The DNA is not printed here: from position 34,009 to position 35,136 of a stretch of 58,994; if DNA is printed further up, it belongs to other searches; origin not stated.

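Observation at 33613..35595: RibA fused to a TrpF-like barrel and a HemK-like methyltransferase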

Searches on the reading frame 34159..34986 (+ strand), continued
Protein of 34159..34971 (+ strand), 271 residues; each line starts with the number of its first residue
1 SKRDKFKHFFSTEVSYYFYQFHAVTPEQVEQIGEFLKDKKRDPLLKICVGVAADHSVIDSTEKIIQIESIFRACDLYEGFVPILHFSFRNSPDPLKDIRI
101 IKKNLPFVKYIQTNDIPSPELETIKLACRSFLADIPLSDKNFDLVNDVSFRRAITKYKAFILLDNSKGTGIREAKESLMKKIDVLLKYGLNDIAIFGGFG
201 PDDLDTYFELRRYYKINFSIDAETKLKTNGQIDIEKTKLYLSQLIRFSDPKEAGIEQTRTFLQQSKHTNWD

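Call 48: list_cluster_members(proteins=[P0172, P0184, P0126, P0153, P0193, P0202, P0226, P0130])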
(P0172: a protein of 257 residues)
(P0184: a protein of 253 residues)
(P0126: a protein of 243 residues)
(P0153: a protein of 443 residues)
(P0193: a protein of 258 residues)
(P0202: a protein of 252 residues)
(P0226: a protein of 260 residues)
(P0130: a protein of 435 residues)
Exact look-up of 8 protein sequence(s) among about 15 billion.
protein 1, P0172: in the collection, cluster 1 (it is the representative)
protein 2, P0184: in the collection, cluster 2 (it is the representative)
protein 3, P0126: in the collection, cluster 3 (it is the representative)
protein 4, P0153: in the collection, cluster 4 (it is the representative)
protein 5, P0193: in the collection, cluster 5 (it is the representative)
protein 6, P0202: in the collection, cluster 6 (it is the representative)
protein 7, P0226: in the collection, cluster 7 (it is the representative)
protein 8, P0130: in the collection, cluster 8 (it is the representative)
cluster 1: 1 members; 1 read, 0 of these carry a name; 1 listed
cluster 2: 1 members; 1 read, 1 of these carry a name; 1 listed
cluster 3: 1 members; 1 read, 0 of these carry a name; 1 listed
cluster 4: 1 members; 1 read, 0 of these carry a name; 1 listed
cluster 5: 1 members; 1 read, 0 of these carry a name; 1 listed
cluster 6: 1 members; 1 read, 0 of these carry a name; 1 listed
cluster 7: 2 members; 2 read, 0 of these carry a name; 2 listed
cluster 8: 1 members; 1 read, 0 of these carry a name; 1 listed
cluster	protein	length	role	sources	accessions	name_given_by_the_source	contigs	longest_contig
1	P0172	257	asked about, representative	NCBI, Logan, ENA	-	-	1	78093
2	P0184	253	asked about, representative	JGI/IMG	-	phosphoribosylanthranilate isomerase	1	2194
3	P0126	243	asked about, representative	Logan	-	-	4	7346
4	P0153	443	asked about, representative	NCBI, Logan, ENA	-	-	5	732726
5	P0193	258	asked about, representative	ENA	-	-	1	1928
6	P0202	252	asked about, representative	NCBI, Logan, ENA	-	-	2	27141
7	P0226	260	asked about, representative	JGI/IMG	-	-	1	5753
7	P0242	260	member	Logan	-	-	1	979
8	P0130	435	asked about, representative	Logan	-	-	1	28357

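Call 49: search_solved_structures(query=A2, max_evalue=1, show_alignments=4)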
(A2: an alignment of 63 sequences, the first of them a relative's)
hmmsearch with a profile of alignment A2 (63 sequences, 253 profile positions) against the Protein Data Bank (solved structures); distinct sequences matched with E-value up to 1: 8.
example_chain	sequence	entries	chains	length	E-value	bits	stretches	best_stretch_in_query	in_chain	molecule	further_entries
4aaj_A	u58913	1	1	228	2.7e-06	30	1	114-248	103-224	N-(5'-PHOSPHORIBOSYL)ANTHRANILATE ISOMERASE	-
5lhf_A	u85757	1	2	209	5e-05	25.9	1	113-213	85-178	N-(5'-phosphoribosyl)anthranilate isomerase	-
5lhe_A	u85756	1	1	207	0.0001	24.8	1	113-213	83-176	N-(5'-phosphoribosyl)anthranilate isomerase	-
1lbm_A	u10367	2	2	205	0.01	18.3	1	103-248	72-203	PHOSPHORIBOSYL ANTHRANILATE ISOMERASE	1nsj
1dl3_A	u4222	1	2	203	0.024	17.1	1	104-248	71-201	PROTEIN (PHOSPHORIBOSYLANTRANILATE ISOMERASE)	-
2jg5_A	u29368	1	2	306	0.11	14.9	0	171-230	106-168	FRUCTOSE 1-PHOSPHATE KINASE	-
1zva_A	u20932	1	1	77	0.12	14.8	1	143-174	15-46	E2 glycoprotein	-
4wui_A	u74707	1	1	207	0.74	12.2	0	185-247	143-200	N-(5'-phosphoribosyl)anthranilate isomerase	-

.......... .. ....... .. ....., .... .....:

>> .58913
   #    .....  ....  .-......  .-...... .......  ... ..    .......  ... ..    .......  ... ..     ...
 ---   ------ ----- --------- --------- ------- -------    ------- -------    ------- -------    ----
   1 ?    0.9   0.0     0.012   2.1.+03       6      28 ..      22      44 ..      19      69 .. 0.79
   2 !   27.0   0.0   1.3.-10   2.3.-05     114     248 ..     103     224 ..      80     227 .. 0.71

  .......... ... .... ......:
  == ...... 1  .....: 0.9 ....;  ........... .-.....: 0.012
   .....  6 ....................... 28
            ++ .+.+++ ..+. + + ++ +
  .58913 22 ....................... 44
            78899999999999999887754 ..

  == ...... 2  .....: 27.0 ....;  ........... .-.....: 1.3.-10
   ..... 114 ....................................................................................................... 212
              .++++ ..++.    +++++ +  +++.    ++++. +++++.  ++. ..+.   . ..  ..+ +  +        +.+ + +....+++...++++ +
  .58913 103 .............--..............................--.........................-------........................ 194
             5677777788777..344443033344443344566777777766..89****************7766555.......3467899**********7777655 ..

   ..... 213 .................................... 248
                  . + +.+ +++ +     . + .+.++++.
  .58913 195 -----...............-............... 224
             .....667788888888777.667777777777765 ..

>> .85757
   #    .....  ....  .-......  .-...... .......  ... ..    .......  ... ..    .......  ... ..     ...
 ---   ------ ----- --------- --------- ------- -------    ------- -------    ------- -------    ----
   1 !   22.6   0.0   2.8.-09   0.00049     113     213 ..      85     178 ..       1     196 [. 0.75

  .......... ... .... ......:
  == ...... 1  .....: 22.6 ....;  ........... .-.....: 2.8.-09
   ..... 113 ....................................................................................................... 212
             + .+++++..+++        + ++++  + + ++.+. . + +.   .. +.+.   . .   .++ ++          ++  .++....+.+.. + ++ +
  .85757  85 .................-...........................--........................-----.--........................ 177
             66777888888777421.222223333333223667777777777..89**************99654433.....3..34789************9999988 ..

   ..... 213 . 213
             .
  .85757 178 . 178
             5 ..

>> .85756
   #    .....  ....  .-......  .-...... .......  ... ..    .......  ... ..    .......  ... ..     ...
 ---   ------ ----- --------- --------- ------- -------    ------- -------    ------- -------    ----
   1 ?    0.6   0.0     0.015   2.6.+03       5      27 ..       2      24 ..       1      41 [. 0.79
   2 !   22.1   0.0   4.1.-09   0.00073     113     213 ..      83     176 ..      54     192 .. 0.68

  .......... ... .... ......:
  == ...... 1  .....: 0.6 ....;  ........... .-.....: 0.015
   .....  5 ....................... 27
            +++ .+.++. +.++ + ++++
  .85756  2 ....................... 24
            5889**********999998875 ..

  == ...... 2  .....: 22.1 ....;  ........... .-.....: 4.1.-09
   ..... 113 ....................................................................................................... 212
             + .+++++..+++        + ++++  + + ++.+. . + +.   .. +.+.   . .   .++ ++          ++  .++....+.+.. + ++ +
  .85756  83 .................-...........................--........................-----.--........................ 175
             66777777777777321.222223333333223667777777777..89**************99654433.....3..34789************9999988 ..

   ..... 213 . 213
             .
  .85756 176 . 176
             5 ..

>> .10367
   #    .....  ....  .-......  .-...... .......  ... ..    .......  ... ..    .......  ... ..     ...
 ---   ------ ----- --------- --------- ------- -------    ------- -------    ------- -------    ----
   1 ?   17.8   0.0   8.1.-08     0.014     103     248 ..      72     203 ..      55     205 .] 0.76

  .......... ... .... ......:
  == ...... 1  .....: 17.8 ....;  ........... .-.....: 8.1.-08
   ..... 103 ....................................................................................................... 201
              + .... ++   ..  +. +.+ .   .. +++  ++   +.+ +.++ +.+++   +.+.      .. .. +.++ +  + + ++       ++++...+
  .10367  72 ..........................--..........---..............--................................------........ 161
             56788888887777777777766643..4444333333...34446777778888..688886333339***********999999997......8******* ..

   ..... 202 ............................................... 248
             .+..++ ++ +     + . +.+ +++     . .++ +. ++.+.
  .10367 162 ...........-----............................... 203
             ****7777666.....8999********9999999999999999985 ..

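Call 50: find_encoding_contigs(protein=P0172, flank=8000, max_places=2)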
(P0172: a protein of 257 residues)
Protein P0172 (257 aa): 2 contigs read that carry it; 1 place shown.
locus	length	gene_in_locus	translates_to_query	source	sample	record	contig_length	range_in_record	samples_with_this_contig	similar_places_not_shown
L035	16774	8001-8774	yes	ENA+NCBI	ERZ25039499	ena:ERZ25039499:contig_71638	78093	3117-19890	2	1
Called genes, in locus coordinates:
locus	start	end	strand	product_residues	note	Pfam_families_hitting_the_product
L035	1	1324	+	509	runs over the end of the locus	-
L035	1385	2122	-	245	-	PF00705:PCNA_N, PF02747:PCNA_C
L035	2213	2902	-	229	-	PF00265:TK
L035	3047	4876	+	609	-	PF08439:Peptidase_M3_N, PF01432:Peptidase_M3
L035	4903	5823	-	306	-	-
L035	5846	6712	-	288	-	PF01145:Band_7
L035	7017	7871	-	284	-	-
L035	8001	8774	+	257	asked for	PF00697:PRAI (weak)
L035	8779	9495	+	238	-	PF03437:BtpA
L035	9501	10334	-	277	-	-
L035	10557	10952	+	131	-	-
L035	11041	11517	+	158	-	-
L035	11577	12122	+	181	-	-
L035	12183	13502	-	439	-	PF12706:Lactamase_B_2 (weak), PF00753:Lactamase_B (weak), PF22505:RNase_J_b_CASP, PF07521:RMMBL (weak)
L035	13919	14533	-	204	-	-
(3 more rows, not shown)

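Call 51: find_encoding_contigs(protein=P0153, flank=8000, max_places=2)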
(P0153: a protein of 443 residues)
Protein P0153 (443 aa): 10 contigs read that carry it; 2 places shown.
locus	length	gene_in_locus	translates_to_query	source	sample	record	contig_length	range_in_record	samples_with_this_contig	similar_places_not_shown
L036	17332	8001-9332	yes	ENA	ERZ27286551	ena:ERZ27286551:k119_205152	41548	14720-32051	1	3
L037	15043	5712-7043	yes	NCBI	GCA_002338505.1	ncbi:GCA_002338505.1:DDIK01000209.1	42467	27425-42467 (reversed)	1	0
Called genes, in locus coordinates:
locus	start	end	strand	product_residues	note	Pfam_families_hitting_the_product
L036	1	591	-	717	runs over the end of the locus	PF09335:VTT_dom, PF01134:GIDA (faint), PF03486:HI0933_like (faint), PF07992:Pyr_redox_2, PF13450:NAD_binding_8 (faint), PF13738:Pyr_redox_3, PF00070:Pyr_redox, PF02852:Pyr_redox_dim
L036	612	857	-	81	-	PF07866:DUF1653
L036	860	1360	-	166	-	PF01641:SelR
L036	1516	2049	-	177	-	PF03653:UPF0093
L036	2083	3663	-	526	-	PF01293:PEPCK_ATP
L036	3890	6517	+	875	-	PF01411:tRNA-synt_2c, PF07973:tRNA_SAD, PF02272:DHHA1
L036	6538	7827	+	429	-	PF00072:Response_reg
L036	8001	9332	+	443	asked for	PF00925:GTP_cyclohydro2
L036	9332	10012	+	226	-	PF05175:MTS, PF10294:Methyltransf_16 (faint), PF06325:PrmA, PF12847:Methyltransf_18, PF13649:Methyltransf_25 (weak), PF13847:Methyltransf_31, PF08242:Methyltransf_12 (weak)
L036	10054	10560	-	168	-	-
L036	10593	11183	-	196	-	PF13521:AAA_28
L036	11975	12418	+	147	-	-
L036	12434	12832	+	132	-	-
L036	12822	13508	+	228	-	PF03848:TehB, PF13489:Methyltransf_23, PF13847:Methyltransf_31, PF08241:Methyltransf_11, PF08242:Methyltransf_12, PF13649:Methyltransf_25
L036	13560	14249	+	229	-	-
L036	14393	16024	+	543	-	PF00496:SBP_bac_5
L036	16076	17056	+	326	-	PF19300:BPD_transp_1_N (faint), PF00528:BPD_transp_1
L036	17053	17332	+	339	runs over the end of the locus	PF12911:OppC_N, PF00528:BPD_transp_1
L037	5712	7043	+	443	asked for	PF00925:GTP_cyclohydro2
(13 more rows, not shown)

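Call 61: search_protein_families(library=pfam, proteins=[L018:3723-6752:+], max_evalue=0.001)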
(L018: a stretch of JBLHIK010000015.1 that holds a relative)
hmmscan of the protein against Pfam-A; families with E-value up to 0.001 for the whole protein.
L018:3723-6752:+ (1009 aa): 1 family
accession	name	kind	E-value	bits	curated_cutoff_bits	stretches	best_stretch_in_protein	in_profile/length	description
PF07693.20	KAP_NTPase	-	3e-37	128.9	20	1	180-443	13-288/293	KAP family P-loop domain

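Call 63: find_encoding_contigs(protein=P0126, flank=8000, max_places=3)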
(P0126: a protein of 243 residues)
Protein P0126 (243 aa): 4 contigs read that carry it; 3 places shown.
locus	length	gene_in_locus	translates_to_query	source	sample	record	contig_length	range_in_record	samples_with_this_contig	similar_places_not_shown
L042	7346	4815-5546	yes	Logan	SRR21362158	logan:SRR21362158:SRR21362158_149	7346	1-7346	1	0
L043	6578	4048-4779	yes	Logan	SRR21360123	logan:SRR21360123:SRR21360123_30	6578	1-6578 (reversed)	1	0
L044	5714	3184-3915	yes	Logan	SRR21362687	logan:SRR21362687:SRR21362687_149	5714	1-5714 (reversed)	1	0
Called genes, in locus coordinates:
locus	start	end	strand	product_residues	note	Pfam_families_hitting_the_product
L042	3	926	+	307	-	?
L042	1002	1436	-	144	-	PF01797:Y1_Tnp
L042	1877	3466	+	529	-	-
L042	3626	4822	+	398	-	PF00926:DHBP_synthase, PF00925:GTP_cyclohydro2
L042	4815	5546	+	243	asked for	-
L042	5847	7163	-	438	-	PF00270:DEAD, PF04851:ResIII (weak), PF00271:Helicase_C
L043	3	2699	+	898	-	?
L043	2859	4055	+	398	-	PF00926:DHBP_synthase, PF00925:GTP_cyclohydro2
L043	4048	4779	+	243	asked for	-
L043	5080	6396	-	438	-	PF00270:DEAD, PF04851:ResIII (weak), PF00271:Helicase_C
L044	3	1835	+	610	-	?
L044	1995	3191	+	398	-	PF00926:DHBP_synthase, PF00925:GTP_cyclohydro2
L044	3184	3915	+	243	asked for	-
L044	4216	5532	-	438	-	PF00270:DEAD, PF04851:ResIII (weak), PF00271:Helicase_C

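Call 64: find_encoding_contigs(protein=P0129, flank=8000, max_places=3)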
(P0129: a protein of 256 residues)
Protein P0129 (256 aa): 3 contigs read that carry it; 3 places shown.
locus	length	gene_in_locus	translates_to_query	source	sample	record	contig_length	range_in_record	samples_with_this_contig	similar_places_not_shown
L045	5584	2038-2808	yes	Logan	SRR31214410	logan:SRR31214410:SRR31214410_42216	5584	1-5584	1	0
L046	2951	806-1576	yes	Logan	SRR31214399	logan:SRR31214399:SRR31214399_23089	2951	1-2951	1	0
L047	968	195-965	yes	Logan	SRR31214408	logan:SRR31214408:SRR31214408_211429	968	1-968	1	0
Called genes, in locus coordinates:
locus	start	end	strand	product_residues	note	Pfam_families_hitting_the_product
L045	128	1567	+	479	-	PF01266:DAO, PF07992:Pyr_redox_2 (faint), PF01134:GIDA (weak)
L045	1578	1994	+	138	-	PF21818:DUF6884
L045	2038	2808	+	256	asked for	-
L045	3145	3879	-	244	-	PF02592:Vut_1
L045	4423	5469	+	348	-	PF01764:Lipase_3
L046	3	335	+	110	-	?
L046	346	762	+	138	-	PF21818:DUF6884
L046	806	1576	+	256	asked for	-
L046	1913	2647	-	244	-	PF02592:Vut_1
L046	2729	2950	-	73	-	?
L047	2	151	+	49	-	?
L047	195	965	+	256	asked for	-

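Call 65: find_related_loci(query=A1, collection=metagenome_contigs, flank=7000)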
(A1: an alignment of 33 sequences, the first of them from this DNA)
Query A1 (271 aa) in metagenome_contigs; peptide patterns used: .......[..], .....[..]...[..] (x = any residue, [..] = any of these).
168 stretches matched a pattern; 55 encode a relative of the query (tblastn E <= 1e-3); 55 distinct loci.
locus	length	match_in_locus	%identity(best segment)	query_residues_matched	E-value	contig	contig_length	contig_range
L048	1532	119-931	87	1-271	8e-179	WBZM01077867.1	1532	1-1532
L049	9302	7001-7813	87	1-271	1e-162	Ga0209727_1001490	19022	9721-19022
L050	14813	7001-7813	87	1-271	1e-162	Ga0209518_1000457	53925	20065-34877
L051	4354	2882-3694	86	1-271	7e-166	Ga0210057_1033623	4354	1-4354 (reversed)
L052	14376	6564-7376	82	1-271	3e-153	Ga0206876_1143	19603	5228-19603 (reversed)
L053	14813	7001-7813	79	1-271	6e-149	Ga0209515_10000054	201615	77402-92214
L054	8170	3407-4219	79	1-271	3e-147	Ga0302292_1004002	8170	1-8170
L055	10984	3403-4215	76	1-271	2e-142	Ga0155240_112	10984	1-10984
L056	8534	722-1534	76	1-271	2e-142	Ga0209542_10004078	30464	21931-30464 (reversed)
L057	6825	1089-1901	76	1-271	4e-142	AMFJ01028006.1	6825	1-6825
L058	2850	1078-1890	72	1-271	2e-145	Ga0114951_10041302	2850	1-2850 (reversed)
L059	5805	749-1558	72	1-270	7e-139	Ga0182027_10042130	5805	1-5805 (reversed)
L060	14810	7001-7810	69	1-270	3e-129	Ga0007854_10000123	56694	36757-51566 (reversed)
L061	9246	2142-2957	70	1-271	1e-129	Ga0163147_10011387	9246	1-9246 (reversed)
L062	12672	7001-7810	71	1-270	5e-127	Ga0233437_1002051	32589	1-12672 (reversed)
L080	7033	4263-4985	55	1-240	5e-87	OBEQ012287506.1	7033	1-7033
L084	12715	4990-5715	53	1-242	1e-83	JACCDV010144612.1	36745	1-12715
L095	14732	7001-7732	41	1-241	1e-49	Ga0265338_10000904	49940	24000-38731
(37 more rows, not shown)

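Call 68: search_protein_families(library=pfam, proteins=[L095:174-2036:+, L095:2197-3093:+, L095:3090-3743:+, L095:3740-4849:+, L095:4846-5256:+, L095:5303-6307:-, L095:8612-9544:-, L095:10630-11340:+, L095:11409-12467:+, L095:12541-13461:+], max_evalue=0.001)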
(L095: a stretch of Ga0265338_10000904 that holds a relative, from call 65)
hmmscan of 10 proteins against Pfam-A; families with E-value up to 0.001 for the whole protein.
L095:174-2036:+ (620 aa): 6 families
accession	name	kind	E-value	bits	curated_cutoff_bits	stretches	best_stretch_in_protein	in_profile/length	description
PF01434.24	Peptidase_M41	-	1.9e-62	210.9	29.9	1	428-605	3-190/191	Peptidase family M41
PF00004.35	AAA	-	9e-43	146.3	21.2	1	214-346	1-130/131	ATPase family associated with various cellular activities (AAA)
PF17862.7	AAA_lid_3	-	1.1e-12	47.6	27.2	1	370-413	2-45/45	AAA+ lid domain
PF07728.20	AAA_5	-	4.7e-07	30.3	22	1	213-335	1-137/139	AAA domain (dynein-related subfamily)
PF06480.20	FtsH_ext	-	1.2e-06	29.1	25.5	1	28-116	1-97/103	FtsH Extracellular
PF13191.12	AAA_16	-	0.00077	20.4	32.6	0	208-235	21-48/167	AAA ATPase domain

L095:2197-3093:+ (298 aa): 2 families
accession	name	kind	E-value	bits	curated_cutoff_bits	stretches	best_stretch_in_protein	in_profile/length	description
PF02739.22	5_3_exonuc_N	-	5e-55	186.1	34.3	1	3-170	1-164/164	5'-3' exonuclease, N-terminal resolvase-like domain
PF01367.25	5_3_exonuc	-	4.1e-31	107.8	40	1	171-264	1-95/97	5'-3' exonuclease, C-terminal SAM fold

L095:3090-3743:+ (217 aa): 2 families
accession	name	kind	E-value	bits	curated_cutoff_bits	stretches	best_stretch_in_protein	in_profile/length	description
PF13419.12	HAD_2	-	2.5e-37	129.2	23.8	1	11-189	2-177/178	Haloacid dehalogenase-like hydrolase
PF00702.32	Hydrolase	-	5.5e-30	105.6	26.4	1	7-184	1-191/191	haloacid dehalogenase-like hydrolase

L095:3740-4849:+ (369 aa): 5 families
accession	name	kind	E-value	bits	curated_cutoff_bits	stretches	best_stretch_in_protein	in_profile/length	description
PF00534.26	Glycos_transf_1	-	2.6e-26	92.6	26.4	1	200-349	13-171/172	Glycosyl transferases group 1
PF13692.12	Glyco_trans_1_4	-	2.6e-19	70.3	27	1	205-332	4-138/142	Glycosyl transferases group 1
PF13439.12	Glyco_transf_4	-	1.1e-06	29.3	28.5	1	13-190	1-168/170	Glycosyltransferase Family 4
PF20706.3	GT4-conflict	-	1.4e-06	28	26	1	198-310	193-321/385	Family 4 Glycosyltransferase in conflict systems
PF13524.12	Glyco_trans_1_2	-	0.00019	21.8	25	1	220-347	5-122/144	Glycosyl transferase-like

L095:4846-5256:+ (136 aa): 3 families
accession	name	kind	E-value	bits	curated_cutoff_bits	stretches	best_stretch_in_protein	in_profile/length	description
PF00293.34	NUDIX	-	4.6e-20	72.4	21.1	1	4-130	4-131/134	NUDIX domain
PF14815.12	NUDIX_4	-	1.6e-07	31.5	35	1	9-131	4-112/113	NUDIX domain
PF22327.2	Nudt16-like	-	0.00023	21.6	27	1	35-74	37-76/161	U8 snoRNA-decapping enzyme-like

L095:5303-6307:- (334 aa): 1 family
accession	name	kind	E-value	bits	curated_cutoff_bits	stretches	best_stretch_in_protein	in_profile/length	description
PF00398.26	RrnaAD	-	6.7e-15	55.3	24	1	45-258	8-213/263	Ribosomal RNA adenine dimethylase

L095:8612-9544:- (310 aa): 1 family
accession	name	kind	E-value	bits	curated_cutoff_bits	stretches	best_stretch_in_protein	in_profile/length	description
PF00892.27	EamA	-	3.9e-25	89.1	28.2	2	164-295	3-132/135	EamA-like transporter family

L095:10630-11340:+ (236 aa): 1 family
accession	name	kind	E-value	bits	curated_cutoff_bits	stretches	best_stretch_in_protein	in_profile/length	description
PF00696.33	AA_kinase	-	2.8e-25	89.8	24.9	1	8-213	1-233/234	Amino acid kinase family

L095:11409-12467:+ (352 aa): 6 families
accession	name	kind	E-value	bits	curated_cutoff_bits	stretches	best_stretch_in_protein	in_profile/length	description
PF02463.25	SMC_N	-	9.2e-25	87.8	40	1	2-341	1-205/220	RecF/RecN/SMC N terminal domain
PF13476.12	AAA_23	-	7.2e-14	53.3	27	1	5-205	1-143/201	AAA domain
PF13175.12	AAA_15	-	2.3e-13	51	32.1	1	1-149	1-92/374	AAA ATPase domain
PF13304.12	AAA_21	-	2.4e-06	28.3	27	1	26-93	2-68/304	AAA domain, putative AbiEii toxin, Type IV TA system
PF13555.12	AAA_29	-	8e-06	25.9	27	1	3-51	1-50/61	P-loop containing region of AAA domain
PF13514.12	AAA_27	-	0.00063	19.8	22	0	1-56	1-59/206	AAA domain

L095:12541-13461:+ (306 aa): 2 families
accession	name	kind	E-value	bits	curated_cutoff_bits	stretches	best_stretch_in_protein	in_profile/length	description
PF01256.23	Carb_kinase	-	5.9e-36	124.6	27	1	28-298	2-241/242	NAD(P)H-hydrate dehydratase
PF02110.20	HK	-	0.00084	19.2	27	0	198-280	141-222/247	Hydroxyethylthiazole kinase family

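Call 69: find_encoding_contigs(protein=P0202, flank=6000, max_places=2)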
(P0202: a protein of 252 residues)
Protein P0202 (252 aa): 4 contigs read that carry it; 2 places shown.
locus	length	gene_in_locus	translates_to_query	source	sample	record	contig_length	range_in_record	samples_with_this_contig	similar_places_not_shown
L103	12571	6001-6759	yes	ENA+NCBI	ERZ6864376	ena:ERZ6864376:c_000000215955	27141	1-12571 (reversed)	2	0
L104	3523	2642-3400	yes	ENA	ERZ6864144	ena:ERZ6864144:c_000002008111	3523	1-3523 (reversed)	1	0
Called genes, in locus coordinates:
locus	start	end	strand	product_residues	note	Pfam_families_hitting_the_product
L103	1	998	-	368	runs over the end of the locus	PF00155:Aminotran_1_2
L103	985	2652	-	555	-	-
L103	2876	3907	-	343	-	PF00664:ABC_membrane (weak)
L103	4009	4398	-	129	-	-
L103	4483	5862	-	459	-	PF00587:tRNA-synt_2b, PF03129:HGTP_anticodon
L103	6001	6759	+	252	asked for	-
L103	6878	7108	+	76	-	PF01329:Pterin_4a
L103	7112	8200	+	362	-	PF00535:Glycos_transf_2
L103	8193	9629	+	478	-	PF17963:Big_9, PF17803:Cadherin_4 (weak), PF17963:Big_9, PF17892:Cadherin_5 (weak)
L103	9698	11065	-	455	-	PF00772:DnaB, PF03796:DnaB_C, PF13481:AAA_25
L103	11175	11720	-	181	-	-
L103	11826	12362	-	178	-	-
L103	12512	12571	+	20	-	?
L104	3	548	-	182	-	?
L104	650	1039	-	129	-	-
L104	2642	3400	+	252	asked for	-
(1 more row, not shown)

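Call 70: find_encoding_contigs(protein=P0174, flank=6000, max_places=2)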
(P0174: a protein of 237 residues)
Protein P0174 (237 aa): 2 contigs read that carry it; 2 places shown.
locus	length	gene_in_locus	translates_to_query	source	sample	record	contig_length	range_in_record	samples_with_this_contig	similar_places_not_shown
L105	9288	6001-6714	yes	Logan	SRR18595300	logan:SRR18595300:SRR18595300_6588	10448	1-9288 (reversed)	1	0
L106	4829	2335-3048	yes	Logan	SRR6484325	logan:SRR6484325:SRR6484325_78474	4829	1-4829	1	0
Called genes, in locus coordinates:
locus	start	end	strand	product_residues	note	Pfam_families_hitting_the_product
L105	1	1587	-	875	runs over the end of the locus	-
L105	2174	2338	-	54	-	-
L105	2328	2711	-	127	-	-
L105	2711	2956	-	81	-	-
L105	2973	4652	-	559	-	PF00271:Helicase_C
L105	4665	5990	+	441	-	-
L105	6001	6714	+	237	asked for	PF00697:PRAI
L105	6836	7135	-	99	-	-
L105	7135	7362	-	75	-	-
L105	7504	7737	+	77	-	-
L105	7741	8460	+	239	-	-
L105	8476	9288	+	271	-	?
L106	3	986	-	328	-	?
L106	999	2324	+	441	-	-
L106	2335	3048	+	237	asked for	PF00697:PRAI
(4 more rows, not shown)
